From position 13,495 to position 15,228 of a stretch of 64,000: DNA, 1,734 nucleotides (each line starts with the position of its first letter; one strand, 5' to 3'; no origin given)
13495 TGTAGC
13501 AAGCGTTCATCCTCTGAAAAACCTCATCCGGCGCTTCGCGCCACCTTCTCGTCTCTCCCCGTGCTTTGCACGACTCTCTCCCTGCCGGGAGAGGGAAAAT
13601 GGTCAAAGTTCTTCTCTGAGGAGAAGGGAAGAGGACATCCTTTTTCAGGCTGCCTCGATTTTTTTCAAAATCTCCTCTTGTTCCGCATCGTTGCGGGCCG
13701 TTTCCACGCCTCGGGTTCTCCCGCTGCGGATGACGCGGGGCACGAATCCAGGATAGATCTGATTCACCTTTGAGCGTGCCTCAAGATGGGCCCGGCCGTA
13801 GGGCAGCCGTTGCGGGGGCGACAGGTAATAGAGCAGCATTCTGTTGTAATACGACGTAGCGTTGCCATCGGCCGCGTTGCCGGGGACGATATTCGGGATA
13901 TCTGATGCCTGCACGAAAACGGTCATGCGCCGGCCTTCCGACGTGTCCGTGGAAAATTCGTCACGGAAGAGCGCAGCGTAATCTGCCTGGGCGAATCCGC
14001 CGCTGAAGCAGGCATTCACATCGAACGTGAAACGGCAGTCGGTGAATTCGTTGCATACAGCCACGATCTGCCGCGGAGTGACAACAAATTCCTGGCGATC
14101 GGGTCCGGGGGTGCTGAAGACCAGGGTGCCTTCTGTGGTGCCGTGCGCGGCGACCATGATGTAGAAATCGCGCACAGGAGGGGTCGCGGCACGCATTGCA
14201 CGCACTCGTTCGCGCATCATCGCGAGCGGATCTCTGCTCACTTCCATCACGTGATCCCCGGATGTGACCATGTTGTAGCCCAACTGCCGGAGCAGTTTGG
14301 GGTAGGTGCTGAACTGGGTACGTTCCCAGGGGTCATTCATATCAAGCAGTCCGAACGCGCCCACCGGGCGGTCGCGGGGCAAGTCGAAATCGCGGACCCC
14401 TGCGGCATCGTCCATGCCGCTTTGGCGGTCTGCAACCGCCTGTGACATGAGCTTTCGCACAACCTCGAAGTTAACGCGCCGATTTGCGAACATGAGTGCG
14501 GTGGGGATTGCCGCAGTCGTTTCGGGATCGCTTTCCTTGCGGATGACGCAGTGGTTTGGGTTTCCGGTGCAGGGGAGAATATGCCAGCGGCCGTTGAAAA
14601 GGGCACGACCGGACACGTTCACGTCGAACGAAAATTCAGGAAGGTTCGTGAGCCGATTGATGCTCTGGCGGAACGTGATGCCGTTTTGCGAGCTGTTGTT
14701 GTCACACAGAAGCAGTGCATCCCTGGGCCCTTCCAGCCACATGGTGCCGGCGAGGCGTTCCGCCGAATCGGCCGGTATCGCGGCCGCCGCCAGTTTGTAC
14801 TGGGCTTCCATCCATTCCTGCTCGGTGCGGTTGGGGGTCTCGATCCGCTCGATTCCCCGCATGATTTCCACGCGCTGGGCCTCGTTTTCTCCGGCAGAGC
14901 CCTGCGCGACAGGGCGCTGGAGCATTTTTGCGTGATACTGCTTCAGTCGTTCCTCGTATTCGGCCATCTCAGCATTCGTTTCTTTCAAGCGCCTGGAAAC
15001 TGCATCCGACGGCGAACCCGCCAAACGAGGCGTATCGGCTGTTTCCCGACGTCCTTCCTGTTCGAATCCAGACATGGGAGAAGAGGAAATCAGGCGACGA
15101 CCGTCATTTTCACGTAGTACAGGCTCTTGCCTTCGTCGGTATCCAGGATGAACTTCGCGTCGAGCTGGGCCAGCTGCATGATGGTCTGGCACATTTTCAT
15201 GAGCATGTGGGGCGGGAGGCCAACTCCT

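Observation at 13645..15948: Orphan three-gene island after the ribosomal operons, encoding a cytoplasmic protein with a caspase/legumain-like catalytic dyad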

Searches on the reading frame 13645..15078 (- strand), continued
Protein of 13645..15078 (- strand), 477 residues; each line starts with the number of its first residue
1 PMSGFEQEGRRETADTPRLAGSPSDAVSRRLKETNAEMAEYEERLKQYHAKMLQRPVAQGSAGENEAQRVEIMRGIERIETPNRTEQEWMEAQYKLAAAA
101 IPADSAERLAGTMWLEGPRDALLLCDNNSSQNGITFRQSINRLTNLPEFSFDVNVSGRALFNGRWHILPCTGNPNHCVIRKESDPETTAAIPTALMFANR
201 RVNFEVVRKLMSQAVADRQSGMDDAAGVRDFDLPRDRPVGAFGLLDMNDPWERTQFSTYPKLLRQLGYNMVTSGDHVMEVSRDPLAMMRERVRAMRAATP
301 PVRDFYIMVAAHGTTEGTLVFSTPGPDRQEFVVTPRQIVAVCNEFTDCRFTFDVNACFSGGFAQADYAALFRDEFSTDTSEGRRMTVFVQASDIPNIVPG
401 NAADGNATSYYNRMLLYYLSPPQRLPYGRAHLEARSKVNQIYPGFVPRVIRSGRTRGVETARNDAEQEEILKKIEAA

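Call 43: search_protein_families(library=pfam, alignment_id=A1, max_evalue=10)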
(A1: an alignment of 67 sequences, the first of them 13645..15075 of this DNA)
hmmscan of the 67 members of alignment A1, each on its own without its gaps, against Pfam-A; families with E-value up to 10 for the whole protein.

A. member 1, window:13645-15075:- (476 aa): 1 family
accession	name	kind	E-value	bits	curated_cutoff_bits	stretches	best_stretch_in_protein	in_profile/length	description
PF12039.13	DUF3525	-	0.08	12.1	25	1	200-298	311-406/453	Protein of unknown function (DUF3525)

B. families by the number of members that match (of 67 scanned): 49 families (the first 25 are shown)
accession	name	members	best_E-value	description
PF01650.23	Peptidase_C13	3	0.0016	Peptidase C13 family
PF13475.11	DUF4116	1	7.2e-15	Domain of unknown function (DUF4116)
PF01471.23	PG_binding_1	1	6.8e-08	Putative peptidoglycan binding domain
PF02095.21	Extensin_1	1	2e-05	Extensin-like protein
PF22578.2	GGR_cat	1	0.00062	Geranylgeranyl reductase catalytic domain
PF13202.12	EF-hand_5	1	0.0018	EF hand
PF23564.1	EF-hand_FSTL1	1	0.0023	Follistatin-related protein 1, EF-hand domain pair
PF00512.31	HisKA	1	0.0038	His Kinase A (phospho-acceptor) domain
PF04513.17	Baculo_PEP_C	1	0.0041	Baculovirus polyhedron envelope protein, PEP, C terminus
PF10591.15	SPARC_Ca_bdg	1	0.0043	Secreted protein acidic and rich in cysteine Ca binding region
PF13499.12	EF-hand_7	1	0.022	EF-hand domain pair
PF06825.17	HSBP1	1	0.023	Heat shock factor binding protein 1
PF07357.16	DRAT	1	0.027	Dinitrogenase reductase ADP-ribosyltransferase (DRAT)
PF08385.17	DHC_N1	1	0.036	Dynein heavy chain, N-terminal region 1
PF11839.13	Alanine_zipper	1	0.043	Alanine-zipper, major outer membrane lipoprotein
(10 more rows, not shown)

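Call 46: find_related_loci(query=A2, collection=metagenome_contigs, flank=8000)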
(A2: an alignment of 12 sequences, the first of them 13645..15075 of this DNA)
Query A2 (476 aa) in metagenome_contigs; peptide patterns used: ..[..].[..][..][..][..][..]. (x = any residue, [..] = any of these).
20 stretches matched a pattern, but none encodes a relative of the query by tblastn (E <= 1e-3).

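Call 47: find_related_loci(query=A2, collection=viral_contigs, flank=8000)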
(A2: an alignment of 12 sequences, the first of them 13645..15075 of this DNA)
Query A2 (476 aa) in viral_contigs; peptide patterns used: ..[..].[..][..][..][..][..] (x = any residue, [..] = any of these).
17 stretches matched a pattern, but none encodes a relative of the query by tblastn (E <= 1e-3).

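Call 57: list_cluster_members(proteins=[P0002, P0004, P0010, P0015, P0018, P0023, P0026, P0034, P0050, P0058])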
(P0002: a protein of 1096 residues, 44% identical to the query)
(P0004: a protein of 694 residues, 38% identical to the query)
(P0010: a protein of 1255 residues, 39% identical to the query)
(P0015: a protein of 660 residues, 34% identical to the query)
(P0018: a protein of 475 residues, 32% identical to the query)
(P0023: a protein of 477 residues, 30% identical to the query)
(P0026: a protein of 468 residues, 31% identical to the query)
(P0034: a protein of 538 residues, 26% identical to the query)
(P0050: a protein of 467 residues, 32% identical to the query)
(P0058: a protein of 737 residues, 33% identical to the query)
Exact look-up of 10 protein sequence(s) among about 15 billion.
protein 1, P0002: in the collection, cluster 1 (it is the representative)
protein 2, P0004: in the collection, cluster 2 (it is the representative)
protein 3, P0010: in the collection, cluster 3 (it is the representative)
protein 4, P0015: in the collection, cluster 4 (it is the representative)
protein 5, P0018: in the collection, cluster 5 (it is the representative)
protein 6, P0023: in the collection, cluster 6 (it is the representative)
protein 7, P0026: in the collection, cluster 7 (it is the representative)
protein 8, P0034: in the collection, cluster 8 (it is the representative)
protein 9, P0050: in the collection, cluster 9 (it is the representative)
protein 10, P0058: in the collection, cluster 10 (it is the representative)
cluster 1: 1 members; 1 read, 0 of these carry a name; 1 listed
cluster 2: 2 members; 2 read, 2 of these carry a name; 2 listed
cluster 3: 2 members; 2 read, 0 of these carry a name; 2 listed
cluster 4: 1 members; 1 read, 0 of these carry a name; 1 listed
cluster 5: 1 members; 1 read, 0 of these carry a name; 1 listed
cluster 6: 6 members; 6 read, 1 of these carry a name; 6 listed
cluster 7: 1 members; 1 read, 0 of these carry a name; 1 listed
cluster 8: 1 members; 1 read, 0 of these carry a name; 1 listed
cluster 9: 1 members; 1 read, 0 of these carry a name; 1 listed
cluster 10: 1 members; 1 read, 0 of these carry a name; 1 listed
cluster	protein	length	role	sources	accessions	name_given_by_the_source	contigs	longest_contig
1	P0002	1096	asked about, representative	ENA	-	-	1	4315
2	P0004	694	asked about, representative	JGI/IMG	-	hypothetical protein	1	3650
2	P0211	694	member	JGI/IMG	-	hypothetical protein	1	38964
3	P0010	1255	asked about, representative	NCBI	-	-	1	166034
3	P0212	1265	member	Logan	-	-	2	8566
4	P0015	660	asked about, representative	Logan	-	-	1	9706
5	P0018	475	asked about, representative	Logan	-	-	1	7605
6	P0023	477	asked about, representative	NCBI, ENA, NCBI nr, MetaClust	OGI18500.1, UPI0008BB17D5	MAG: hypothetical protein A3B68_07075 [Candidatus Melainabacteria bacterium ... | status=active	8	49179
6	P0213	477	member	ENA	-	-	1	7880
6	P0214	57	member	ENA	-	-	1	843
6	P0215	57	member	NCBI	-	-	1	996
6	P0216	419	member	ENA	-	-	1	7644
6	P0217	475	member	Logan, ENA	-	-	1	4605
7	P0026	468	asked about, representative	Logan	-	-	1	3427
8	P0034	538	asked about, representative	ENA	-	-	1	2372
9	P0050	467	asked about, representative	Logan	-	-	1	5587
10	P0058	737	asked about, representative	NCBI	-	-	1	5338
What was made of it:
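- One of them is from Melainabacteria (call 57).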

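Call 62: find_encoding_contigs(protein=P0211, flank=8000, max_places=2)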
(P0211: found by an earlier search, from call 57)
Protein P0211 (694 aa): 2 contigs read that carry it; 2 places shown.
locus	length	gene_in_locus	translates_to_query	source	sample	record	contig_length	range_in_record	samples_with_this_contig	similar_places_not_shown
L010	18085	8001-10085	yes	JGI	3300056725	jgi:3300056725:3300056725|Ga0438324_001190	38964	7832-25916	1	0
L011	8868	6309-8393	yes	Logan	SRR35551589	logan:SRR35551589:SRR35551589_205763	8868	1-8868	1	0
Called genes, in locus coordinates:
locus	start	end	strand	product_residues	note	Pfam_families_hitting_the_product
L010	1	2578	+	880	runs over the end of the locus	-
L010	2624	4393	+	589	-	-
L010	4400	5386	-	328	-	PF00730:HhH-GPD, PF00633:HHH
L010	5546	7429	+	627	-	PF00664:ABC_membrane, PF00005:ABC_tran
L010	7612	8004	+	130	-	-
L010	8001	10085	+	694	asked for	-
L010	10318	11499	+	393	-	PF00009:GTP_EFTU, PF03144:GTP_EFTU_D2, PF03143:GTP_EFTU_D3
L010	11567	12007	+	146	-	PF00338:Ribosomal_S10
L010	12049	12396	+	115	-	-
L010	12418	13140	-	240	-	PF14622:Ribonucleas_3_3, PF00636:Ribonuclease_3, PF00035:dsrm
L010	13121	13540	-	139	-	PF01029:NusB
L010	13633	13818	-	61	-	-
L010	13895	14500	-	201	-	PF01027:Bax1-I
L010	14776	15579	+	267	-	PF18895:T4SS_pilin (weak)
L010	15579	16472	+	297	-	PF18895:T4SS_pilin (faint)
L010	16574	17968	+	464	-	PF02878:PGM_PMM_I, PF02879:PGM_PMM_II, PF02880:PGM_PMM_III, PF00408:PGM_PMM_IV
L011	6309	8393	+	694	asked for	-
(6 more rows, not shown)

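Call 66: find_encoding_contigs(protein=P0005, flank=8000, max_places=2)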
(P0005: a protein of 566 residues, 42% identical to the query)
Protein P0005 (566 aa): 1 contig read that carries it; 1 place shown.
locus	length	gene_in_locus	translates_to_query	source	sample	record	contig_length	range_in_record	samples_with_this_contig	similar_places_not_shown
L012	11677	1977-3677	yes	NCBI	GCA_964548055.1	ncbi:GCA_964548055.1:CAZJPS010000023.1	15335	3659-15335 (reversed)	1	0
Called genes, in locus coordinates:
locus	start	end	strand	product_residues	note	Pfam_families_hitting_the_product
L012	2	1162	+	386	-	?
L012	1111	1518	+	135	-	-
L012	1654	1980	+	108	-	-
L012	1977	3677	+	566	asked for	-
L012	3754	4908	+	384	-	-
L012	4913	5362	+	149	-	-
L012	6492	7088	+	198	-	-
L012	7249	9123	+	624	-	-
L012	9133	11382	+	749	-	-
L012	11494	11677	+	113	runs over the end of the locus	-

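Call 67: find_encoding_contigs(protein=P0006, flank=8000, max_places=2)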
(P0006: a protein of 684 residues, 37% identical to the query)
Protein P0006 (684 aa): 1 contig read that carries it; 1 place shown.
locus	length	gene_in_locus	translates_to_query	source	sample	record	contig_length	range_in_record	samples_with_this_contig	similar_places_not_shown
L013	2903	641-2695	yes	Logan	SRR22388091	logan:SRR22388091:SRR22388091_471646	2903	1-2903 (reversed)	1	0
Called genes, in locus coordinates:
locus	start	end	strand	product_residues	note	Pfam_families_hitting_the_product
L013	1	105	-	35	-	?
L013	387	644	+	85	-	-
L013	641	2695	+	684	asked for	-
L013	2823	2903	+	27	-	?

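Call 68: find_encoding_contigs(protein=P0008, flank=8000, max_places=2)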
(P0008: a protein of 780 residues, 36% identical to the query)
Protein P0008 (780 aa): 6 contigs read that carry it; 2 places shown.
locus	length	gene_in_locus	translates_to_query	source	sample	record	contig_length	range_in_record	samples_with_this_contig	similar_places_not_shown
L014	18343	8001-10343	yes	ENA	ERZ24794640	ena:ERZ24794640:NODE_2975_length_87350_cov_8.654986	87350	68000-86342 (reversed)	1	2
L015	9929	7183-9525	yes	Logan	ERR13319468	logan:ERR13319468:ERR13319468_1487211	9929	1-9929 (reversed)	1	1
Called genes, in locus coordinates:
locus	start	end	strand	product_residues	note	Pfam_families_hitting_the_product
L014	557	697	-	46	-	-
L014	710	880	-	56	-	-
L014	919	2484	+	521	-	PF13948:DUF4215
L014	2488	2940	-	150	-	-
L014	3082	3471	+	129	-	-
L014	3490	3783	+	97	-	-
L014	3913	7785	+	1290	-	PF04997:RNA_pol_Rpb1_1, PF00623:RNA_pol_Rpb1_2, PF04983:RNA_pol_Rpb1_3, PF05000:RNA_pol_Rpb1_4, PF04998:RNA_pol_Rpb1_5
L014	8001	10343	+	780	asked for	-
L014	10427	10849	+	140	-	PF00164:Ribosom_S12_S23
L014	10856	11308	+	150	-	PF00177:Ribosomal_S7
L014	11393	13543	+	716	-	PF00009:GTP_EFTU, PF22042:EF-G_D2, PF03144:GTP_EFTU_D2, PF14492:EFG_III, PF16658:RF3_C, PF03764:EFG_IV, PF00679:EFG_C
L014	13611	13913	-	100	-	-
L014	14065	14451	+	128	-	PF01371:Trp_repressor, PF13384:HTH_23 (weak)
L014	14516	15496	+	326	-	PF00383:dCMP_cyt_deam_1, PF14437:MafB19-deam (faint), PF01872:RibD_C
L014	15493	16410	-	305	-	PF04545:Sigma70_r4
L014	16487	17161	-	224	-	PF02525:Flavodoxin_2, PF03358:FMN_red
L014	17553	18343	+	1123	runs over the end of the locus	PF08471:Ribonuc_red_2_N, PF02867:Ribonuc_red_lgC, PF12637:TSCPD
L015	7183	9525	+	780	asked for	-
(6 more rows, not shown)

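Call 75: fold_search(model_id=the predicted structure, library=viral)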
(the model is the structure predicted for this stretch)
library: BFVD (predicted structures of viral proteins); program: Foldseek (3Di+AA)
matches with E <= 10: 312; with E <= 0.001: 3
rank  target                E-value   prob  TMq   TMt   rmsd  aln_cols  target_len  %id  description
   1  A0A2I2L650            7.6e-06  1.00  0.29  0.41   7.9       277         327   12  Uncharacterized protein [Orpheovirus IHUMI-LCC2]
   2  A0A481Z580            5.3e-04  0.99  0.26  0.36  11.7       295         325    7  Caspase [Pithovirus LCPAC102]
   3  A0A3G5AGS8            5.9e-04  1.00  0.29  0.37  10.3       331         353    8  Peptidase C14 caspase domain-containing protein [Solumvirus sp.]
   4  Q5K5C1                1.0e-03  1.00  0.31  0.49  13.3       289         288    8  Executioner caspase [Spodoptera frugiperda ascovirus 1a]
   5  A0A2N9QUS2            2.3e-03  0.99  0.27  0.53   8.4       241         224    9  (no name in the UniProt tables at hand)
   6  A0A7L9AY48            3.5e-03  0.98  0.21  0.23   9.7       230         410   10  Peptidase C14 caspase domain-containing protein [Pyramimonas orientalis virus]
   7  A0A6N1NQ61            7.8e-03  0.75  0.17  0.17  14.5       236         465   13  Extracellular ligand-binding receptor [Tupanvirus deep ocean]
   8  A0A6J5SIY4            1.2e-02  0.38  0.12  0.09  20.0       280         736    8  Archaeal primase DnaG/twinkle, TOPRIM domain [uncultured Caudovirales phage]
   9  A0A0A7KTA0            3.3e-02  0.95  0.30  0.55   7.1       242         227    9  Asb018 [Agrotis segetum nucleopolyhedrovirus B]
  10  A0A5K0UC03            6.5e-02  0.60  0.27  0.30   9.3       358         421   11  Peptidase C14 caspase domain-containing protein [Yasminevirus sp. GU-2018]
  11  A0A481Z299            6.9e-02  0.77  0.28  0.39  10.5       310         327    8  Caspase [Pithovirus LCPAC001]
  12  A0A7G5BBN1            1.5e-01  0.06  0.13  0.08  23.9       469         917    9  DUF927 domain-containing protein [Ralstonia phage Simangalove]
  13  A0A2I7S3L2            1.7e-01  0.25  0.08  0.21  10.8        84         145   14  (no name in the UniProt tables at hand)
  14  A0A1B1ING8            2.7e-01  0.08  0.16  0.18  20.2       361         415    8  (no name in the UniProt tables at hand)
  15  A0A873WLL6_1          3.0e-01  0.03  0.09  0.05  26.6       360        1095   10  (no name in the UniProt tables at hand)
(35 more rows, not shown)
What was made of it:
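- Foldseek against BFVD: giant-virus and ascovirus caspases come top (call 75).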

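Call 89: find_encoding_contigs(protein=P0007, flank=8000, max_places=3)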
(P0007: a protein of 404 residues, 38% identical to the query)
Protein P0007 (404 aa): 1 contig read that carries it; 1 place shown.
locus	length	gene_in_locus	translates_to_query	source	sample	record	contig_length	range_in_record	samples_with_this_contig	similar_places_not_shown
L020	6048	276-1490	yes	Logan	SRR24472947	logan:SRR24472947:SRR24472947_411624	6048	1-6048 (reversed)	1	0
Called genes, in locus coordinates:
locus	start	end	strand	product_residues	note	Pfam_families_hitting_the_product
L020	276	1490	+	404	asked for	-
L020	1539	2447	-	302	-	-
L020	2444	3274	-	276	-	PF18895:T4SS_pilin (weak)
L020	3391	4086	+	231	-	PF01027:Bax1-I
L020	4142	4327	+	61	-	-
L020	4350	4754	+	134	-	PF01029:NusB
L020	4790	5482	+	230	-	PF14622:Ribonucleas_3_3, PF00636:Ribonuclease_3, PF00035:dsrm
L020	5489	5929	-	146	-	PF00338:Ribosomal_S10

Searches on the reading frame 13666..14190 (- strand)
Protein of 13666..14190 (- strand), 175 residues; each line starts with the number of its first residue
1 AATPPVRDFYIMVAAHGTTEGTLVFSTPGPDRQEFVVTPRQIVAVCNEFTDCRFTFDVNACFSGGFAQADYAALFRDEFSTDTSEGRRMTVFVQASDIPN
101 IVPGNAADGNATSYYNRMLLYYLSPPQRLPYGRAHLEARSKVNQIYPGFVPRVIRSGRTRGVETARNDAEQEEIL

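Call 88: find_related_loci(query=A5, collection=metagenome_contigs, flank=6000)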
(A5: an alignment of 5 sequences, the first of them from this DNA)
Query A5 (175 aa) in metagenome_contigs; peptide patterns used: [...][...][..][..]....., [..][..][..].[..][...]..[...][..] (x = any residue, [..] = any of these).
76 stretches matched a pattern, but none encodes a relative of the query by tblastn (E <= 1e-3).
